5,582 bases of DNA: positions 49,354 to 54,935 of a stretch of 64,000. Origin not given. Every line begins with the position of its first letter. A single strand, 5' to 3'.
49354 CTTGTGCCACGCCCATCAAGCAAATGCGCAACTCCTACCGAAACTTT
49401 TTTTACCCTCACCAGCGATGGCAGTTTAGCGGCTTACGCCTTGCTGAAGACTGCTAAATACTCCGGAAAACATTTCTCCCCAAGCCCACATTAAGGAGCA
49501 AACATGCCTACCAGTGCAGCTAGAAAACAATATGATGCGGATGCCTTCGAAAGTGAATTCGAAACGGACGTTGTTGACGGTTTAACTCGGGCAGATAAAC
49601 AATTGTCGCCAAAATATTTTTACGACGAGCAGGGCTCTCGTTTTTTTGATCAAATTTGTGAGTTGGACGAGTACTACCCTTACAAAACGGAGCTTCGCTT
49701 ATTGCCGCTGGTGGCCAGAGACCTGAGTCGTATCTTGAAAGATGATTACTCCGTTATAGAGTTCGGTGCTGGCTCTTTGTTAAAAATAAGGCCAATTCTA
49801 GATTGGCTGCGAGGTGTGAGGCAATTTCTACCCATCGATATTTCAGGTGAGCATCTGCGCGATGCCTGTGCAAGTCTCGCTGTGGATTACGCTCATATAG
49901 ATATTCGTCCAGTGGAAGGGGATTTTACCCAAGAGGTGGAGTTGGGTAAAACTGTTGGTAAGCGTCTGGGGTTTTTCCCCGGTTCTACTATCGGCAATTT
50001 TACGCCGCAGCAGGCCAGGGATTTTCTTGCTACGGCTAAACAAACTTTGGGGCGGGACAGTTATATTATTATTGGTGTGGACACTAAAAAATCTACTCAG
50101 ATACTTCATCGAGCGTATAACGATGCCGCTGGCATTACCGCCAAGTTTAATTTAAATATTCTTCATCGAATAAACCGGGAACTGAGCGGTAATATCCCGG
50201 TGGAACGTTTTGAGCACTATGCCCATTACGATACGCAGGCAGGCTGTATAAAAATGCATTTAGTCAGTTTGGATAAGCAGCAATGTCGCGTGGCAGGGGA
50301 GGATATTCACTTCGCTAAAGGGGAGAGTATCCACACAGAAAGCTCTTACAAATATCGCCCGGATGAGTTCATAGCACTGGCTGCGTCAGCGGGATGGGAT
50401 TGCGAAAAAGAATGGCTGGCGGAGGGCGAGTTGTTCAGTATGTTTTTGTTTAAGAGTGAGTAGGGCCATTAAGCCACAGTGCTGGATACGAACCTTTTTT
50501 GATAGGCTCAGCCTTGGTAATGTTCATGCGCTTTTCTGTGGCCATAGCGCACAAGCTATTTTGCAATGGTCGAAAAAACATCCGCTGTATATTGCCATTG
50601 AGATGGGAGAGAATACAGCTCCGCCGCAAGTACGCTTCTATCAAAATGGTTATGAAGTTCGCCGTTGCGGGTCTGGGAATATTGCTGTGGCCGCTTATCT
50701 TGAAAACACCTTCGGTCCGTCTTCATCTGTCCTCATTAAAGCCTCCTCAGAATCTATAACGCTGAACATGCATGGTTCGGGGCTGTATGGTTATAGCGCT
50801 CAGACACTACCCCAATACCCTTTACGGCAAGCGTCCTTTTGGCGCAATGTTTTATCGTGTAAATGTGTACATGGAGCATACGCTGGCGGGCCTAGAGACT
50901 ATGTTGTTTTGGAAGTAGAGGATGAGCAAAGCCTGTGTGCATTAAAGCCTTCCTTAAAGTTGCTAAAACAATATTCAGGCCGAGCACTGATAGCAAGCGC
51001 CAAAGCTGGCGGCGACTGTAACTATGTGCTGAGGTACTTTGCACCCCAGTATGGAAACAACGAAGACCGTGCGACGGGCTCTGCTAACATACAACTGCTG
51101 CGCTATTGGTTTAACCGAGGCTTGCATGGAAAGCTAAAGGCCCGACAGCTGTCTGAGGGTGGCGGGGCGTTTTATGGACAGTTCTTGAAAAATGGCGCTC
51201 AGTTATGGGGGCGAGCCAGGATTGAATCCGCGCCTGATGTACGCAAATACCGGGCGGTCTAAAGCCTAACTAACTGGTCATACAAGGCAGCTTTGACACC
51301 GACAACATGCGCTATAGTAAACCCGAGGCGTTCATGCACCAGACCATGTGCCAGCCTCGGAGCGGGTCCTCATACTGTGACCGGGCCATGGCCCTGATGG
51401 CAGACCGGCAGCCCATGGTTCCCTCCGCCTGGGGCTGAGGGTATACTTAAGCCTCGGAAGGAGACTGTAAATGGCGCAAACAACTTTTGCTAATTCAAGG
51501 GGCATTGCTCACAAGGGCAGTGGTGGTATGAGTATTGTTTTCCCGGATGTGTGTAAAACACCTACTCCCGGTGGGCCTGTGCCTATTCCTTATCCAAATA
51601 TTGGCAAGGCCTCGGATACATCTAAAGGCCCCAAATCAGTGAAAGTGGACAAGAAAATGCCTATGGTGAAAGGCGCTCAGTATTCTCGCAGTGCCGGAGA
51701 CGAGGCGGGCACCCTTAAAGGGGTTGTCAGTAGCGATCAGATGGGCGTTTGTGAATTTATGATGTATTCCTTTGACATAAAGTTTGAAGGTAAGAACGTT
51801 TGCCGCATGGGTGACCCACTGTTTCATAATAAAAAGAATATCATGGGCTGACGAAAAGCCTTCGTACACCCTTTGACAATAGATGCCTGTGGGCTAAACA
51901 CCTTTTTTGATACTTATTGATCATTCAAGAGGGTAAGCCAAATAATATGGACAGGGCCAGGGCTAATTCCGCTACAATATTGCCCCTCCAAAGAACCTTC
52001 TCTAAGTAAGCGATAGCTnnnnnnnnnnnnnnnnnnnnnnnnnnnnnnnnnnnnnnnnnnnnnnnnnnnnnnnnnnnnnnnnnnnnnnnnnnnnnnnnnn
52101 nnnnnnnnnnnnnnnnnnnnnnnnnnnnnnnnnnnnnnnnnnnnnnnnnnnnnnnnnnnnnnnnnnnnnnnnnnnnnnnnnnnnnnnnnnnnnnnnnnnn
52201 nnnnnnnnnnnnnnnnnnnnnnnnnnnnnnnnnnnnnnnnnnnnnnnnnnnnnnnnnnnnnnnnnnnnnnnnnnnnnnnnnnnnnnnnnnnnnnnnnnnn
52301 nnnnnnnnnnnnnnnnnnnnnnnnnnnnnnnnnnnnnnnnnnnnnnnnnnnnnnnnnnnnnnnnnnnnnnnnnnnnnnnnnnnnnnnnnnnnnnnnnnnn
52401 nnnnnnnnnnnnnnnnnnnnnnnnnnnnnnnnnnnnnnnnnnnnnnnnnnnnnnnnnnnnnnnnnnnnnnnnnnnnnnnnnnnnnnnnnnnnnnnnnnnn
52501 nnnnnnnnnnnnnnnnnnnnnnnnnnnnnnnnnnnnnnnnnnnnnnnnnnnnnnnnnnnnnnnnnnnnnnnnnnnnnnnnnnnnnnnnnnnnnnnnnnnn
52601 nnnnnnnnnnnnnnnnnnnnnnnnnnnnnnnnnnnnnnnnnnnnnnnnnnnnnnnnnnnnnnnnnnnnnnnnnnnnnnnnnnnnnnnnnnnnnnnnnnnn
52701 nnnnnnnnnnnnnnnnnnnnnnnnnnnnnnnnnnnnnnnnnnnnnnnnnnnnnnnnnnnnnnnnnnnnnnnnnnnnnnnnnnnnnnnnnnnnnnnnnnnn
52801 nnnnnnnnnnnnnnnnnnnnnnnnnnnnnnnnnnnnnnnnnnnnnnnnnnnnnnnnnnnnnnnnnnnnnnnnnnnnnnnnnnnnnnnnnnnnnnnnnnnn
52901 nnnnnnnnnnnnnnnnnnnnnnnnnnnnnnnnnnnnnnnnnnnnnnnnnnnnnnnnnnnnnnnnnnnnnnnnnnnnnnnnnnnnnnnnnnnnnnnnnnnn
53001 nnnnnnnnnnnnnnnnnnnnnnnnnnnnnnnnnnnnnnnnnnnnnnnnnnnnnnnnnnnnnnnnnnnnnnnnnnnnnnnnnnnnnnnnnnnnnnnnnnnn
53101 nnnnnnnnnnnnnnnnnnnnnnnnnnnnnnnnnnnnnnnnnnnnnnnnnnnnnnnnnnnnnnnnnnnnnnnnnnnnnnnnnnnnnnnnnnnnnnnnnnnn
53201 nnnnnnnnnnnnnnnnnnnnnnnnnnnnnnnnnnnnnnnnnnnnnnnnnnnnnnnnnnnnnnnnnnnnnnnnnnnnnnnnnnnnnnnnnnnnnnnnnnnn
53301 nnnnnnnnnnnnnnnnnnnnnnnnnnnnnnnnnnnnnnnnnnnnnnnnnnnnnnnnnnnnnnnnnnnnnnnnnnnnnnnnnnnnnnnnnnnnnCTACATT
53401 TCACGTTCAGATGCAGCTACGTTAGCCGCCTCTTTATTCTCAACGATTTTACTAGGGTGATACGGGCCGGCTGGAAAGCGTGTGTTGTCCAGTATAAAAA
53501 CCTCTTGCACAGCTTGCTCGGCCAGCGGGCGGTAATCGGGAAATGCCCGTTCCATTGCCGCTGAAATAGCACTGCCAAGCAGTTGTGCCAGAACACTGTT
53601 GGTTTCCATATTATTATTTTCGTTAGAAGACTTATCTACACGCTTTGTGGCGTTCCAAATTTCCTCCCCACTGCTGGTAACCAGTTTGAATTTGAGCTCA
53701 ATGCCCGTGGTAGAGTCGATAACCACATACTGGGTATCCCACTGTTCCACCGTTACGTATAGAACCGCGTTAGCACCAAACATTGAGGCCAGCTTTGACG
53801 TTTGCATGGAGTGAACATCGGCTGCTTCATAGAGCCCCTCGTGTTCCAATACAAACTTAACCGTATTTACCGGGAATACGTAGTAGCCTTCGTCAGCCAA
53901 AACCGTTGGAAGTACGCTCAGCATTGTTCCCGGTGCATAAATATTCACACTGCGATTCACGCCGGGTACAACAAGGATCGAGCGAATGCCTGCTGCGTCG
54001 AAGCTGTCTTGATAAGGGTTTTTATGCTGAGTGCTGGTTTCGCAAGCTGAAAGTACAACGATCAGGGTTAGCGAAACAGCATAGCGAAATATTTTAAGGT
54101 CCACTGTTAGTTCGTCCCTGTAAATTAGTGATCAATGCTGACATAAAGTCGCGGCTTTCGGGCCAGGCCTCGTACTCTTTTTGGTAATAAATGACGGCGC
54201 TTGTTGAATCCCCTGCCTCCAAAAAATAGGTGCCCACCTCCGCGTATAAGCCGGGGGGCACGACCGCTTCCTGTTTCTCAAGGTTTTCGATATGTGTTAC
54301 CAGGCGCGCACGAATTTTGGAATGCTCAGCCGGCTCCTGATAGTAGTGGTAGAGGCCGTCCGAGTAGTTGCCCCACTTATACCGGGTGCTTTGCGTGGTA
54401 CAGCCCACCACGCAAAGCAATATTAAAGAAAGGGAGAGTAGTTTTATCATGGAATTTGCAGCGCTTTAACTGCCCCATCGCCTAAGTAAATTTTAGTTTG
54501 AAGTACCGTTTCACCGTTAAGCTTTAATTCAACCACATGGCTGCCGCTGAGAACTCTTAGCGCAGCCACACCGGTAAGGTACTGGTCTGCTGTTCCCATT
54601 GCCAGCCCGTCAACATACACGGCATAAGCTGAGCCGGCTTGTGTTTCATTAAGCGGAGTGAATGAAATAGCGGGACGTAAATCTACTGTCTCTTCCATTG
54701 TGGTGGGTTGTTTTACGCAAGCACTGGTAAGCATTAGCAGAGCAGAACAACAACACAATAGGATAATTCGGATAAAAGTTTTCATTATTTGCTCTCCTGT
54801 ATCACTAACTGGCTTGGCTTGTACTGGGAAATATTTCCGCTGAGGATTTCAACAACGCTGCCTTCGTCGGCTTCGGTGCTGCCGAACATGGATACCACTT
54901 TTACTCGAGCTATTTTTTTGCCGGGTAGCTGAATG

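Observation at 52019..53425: PAS sensor kinase-like protein lacking the phospho-acceptor histidine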

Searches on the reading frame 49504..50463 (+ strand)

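Call 3: search_protein_families(library=pfam, proteins=[window:49504-50463:+], max_evalue=1)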
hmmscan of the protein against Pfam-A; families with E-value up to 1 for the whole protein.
window:49504-50463:+ (319 aa): 1 family
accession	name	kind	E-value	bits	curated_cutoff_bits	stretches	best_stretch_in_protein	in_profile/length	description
PF10017.15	Methyltransf_33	-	2.9e-101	339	23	1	19-317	1-303/304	Histidine-specific methyltransferase, SAM-dependent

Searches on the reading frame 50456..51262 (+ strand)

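Call 3: search_protein_families(library=pfam, proteins=[window:50456-51262:+], max_evalue=1)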
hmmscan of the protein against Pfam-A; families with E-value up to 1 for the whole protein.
window:50456-51262:+ (268 aa): 2 families
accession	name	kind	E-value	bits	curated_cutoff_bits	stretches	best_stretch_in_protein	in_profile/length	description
PF02567.21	PhzC-PhzF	-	2.2e-12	47.5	27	1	141-233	149-243/281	Phenazine biosynthesis-like protein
PF01678.24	DAP_epimerase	-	0.26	11.8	34.7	0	64-108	61-107/121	Diaminopimelate epimerase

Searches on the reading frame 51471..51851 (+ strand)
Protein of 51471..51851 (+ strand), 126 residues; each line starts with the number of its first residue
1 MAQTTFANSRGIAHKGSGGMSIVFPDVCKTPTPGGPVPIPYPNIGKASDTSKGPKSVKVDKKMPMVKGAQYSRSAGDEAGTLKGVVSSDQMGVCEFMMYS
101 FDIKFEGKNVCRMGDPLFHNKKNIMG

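Call 3: search_protein_families(library=pfam, proteins=[window:51471-51851:+], max_evalue=1)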
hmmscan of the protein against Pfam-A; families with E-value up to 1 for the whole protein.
window:51471-51851:+ (126 aa): 1 family
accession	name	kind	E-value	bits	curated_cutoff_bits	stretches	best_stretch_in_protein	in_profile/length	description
PF13665.11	Tox-PAAR-like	-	6.4e-41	139.3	31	1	19-126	1-108/108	Toxin PAAR-like domain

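Call 4: search_protein_families(library=ncbifam, proteins=[window:51471-51851:+], max_evalue=1)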
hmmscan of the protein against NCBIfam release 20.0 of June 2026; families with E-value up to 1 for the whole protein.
window:51471-51851:+ (126 aa): 0 families

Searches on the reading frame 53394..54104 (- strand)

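Call 3: search_protein_families(library=pfam, proteins=[window:53394-54104:-], max_evalue=1)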
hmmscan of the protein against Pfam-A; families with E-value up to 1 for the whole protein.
window:53394-54104:- (236 aa): 1 family
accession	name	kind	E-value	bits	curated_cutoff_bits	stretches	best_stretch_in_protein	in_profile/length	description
PF05643.16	GNA1162-like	-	7.8e-35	120.5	25.9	1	35-201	6-170/185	Putative lipoprotein GNA1162-like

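Call 4: search_protein_families(library=ncbifam, proteins=[window:53394-54104:-], max_evalue=1)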
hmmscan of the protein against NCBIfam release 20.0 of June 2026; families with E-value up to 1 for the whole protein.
window:53394-54104:- (236 aa): 2 families
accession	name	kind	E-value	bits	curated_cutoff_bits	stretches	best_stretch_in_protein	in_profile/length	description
TIGR02722.1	lp_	equivalog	0.058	13.4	110.55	1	99-158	130-189/189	penicillin-binding protein activator LpoB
NF033620.0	pqiC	exception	0.1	11.9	200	1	11-92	4-79/184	membrane integrity-associated transporter subunit PqiC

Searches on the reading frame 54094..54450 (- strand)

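Call 3: search_protein_families(library=pfam, proteins=[window:54094-54450:-], max_evalue=1)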
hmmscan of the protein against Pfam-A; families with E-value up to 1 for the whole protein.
window:54094-54450:- (118 aa): 1 family
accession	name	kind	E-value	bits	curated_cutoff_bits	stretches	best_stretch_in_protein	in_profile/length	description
PF16068.10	DUF4810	-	3.3e-22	79.3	34.7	1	24-106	2-85/85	Domain of unknown function (DUF4810)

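Call 4: search_protein_families(library=ncbifam, proteins=[window:54094-54450:-], max_evalue=1)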
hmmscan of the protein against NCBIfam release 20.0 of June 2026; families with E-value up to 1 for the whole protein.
window:54094-54450:- (118 aa): 1 family
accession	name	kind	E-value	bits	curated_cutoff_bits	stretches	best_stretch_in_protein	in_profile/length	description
NF033216.1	lipo_YgdI_YgdR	subfamily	0.091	12.7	42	0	3-21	5-23/71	YgdI/YgdR family lipoprotein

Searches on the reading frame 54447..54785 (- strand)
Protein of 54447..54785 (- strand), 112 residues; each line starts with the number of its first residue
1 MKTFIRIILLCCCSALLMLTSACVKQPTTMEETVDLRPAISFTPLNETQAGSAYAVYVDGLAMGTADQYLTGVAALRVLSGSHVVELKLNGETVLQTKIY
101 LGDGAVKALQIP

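Call 3: search_protein_families(library=pfam, proteins=[window:54447-54785:-], max_evalue=1)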
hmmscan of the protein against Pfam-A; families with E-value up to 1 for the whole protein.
window:54447-54785:- (112 aa): 0 families

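Call 4: search_protein_families(library=ncbifam, proteins=[window:54447-54785:-], max_evalue=1)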
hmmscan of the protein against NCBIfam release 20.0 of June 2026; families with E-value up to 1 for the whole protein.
window:54447-54785:- (112 aa): 2 families
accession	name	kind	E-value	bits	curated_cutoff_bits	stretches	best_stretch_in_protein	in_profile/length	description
NF053514.2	JUQZ_fam_ocin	equivalog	0.00065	19.9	40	1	1-107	1-90/107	BLB8/JUQZ-1 family protein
NF001304.0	PRK00249.1-4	equivalog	0.034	13.8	247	1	9-56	5-54/228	flagellar basal body L-ring protein FlgH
